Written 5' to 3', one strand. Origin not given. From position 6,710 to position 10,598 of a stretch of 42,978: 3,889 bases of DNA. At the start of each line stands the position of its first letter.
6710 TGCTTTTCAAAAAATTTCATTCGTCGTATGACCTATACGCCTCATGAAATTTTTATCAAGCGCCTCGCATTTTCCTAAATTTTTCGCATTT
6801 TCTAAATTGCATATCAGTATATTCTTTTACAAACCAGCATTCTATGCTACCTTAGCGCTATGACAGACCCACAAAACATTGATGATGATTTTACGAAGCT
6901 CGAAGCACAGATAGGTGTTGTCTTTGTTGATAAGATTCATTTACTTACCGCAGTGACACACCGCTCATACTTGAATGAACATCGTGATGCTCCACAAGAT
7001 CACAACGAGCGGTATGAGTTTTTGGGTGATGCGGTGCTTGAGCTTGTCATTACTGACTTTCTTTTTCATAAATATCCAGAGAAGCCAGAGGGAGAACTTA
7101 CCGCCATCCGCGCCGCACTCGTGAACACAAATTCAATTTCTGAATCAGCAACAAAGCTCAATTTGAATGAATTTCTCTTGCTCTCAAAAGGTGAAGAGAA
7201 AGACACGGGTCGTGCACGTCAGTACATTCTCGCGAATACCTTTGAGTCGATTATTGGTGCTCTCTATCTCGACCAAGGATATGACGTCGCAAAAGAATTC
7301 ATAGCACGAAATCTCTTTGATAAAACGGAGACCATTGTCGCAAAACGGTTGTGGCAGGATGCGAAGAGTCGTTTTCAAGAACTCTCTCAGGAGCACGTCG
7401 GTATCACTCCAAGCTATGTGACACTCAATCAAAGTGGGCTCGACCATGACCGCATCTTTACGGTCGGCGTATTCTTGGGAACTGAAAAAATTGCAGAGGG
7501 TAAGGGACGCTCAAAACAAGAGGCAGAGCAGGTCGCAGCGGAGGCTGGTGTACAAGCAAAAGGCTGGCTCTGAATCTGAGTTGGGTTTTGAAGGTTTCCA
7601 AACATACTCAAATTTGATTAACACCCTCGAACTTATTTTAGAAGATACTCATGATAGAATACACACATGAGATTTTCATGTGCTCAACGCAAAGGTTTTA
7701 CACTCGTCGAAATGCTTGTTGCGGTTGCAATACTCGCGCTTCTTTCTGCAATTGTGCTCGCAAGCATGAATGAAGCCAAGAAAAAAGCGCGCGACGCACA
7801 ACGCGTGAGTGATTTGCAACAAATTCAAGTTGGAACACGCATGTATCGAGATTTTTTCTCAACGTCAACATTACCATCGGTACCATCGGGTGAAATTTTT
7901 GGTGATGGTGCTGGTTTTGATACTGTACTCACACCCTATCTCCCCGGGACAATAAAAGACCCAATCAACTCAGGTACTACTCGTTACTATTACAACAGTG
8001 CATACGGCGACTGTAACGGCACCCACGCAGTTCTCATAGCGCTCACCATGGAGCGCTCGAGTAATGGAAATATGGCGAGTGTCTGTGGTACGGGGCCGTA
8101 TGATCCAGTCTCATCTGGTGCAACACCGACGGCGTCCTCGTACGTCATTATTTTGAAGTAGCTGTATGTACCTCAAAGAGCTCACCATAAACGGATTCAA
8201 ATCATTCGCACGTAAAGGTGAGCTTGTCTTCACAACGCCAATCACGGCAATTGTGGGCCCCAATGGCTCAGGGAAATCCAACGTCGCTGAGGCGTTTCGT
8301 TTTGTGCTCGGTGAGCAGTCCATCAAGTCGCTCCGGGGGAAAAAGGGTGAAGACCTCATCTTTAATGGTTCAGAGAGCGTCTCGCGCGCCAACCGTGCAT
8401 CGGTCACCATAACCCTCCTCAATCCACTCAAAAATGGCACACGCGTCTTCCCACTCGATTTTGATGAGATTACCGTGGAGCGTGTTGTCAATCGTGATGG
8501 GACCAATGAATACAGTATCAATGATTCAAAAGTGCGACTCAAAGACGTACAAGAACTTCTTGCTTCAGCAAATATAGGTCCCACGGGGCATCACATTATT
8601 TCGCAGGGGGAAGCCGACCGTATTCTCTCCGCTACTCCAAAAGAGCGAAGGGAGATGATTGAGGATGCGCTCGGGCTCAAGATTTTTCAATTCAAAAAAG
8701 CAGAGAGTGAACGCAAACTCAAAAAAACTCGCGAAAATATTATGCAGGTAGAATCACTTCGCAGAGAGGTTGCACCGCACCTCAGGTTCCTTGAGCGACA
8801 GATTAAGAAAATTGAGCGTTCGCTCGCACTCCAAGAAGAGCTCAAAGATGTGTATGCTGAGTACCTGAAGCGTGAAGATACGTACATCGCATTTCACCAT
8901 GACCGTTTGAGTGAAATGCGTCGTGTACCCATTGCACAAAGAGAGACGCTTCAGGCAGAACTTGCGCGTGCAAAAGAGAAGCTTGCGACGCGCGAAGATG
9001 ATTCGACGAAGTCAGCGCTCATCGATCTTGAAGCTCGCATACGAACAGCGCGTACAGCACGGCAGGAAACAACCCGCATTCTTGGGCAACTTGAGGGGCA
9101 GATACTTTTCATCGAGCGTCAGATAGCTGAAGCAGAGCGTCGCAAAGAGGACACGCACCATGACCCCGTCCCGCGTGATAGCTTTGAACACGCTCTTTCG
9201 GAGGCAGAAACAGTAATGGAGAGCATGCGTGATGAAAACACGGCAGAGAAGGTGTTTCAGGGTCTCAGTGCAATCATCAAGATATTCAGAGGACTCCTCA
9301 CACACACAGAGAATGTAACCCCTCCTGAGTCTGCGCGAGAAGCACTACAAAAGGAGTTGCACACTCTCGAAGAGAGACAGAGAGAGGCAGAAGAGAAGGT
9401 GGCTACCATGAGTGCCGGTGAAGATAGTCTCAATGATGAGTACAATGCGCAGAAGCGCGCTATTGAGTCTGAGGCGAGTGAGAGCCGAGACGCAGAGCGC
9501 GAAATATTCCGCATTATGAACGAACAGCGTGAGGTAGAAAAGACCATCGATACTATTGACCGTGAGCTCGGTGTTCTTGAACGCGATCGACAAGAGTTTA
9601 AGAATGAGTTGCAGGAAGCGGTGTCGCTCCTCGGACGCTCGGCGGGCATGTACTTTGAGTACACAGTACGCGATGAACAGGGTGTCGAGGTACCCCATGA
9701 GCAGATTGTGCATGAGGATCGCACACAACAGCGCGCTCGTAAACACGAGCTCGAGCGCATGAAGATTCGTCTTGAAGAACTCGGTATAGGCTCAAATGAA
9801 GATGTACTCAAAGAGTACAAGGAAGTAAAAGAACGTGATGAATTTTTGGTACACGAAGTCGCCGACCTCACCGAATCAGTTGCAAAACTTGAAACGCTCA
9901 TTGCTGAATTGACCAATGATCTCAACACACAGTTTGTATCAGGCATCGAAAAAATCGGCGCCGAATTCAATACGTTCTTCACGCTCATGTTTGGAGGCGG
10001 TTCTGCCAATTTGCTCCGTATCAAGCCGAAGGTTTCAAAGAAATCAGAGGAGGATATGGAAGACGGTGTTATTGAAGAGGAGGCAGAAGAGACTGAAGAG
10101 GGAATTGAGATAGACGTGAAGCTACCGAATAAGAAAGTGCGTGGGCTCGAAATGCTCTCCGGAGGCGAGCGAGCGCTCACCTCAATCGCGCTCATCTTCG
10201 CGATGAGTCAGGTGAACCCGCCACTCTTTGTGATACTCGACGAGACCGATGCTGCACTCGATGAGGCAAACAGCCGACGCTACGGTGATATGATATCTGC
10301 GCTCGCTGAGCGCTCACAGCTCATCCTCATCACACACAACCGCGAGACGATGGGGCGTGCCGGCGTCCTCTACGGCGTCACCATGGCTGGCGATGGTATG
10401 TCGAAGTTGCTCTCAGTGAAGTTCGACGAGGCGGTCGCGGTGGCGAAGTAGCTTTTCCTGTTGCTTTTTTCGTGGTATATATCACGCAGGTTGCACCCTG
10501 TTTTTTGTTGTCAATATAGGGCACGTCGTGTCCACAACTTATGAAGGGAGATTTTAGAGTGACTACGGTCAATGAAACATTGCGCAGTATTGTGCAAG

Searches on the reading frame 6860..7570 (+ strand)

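Call 104: search_protein_families(library=pfam, proteins=[window:6860-7570:+], max_evalue=0.0001)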
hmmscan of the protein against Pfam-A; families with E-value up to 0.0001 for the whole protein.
window:6860-7570:+ (237 aa): 4 families
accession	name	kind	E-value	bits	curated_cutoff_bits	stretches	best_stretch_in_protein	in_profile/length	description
PF14622.11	Ribonucleas_3_3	-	4.6e-39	134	35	1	28-154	5-126/128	Ribonuclease-III-like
PF00636.31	Ribonuclease_3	-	3e-27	95.8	27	1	50-140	1-102/102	Ribonuclease III domain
PF00035.32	dsrm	-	3.9e-13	50.2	23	1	168-232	1-64/66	Double-stranded RNA binding motif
PF22935.1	RM44_endonuclase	-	4.1e-08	33.8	27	1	22-135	17-139/139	Large ribosomal subunit protein mL44, endonuclease domain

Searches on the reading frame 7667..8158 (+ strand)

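Call 104: search_protein_families(library=pfam, proteins=[window:7667-8158:+], max_evalue=0.0001)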
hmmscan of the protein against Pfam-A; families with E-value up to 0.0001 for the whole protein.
window:7667-8158:+ (164 aa): 1 family
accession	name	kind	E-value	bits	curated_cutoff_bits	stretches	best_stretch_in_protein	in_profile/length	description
PF07963.17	N_methyl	-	5.3e-09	35.7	21.2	1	7-31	3-27/27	Prokaryotic N-terminal methylation motif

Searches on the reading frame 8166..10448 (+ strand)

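Call 58: search_protein_families(library=pfam, proteins=[window:8166-10448:+], max_evalue=0.00001)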
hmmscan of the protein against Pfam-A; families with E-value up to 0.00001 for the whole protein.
window:8166-10448:+ (761 aa): 5 families
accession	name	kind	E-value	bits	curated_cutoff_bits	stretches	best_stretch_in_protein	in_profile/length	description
PF02463.25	SMC_N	-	3.2e-63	213.5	40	1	2-746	1-219/220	RecF/RecN/SMC N terminal domain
PF13476.12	AAA_23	-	2e-19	71.5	27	1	5-271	1-198/201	AAA domain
PF13175.12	AAA_15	-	1.3e-10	41.9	32.1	1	1-356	1-283/374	AAA ATPase domain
PF13304.12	AAA_21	-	4.1e-09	37.4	27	1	26-73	1-67/304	AAA domain, putative AbiEii toxin, Type IV TA system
PF00005.33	ABC_tran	-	2.3e-06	28.7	25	0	26-48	13-35/137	ABC transporter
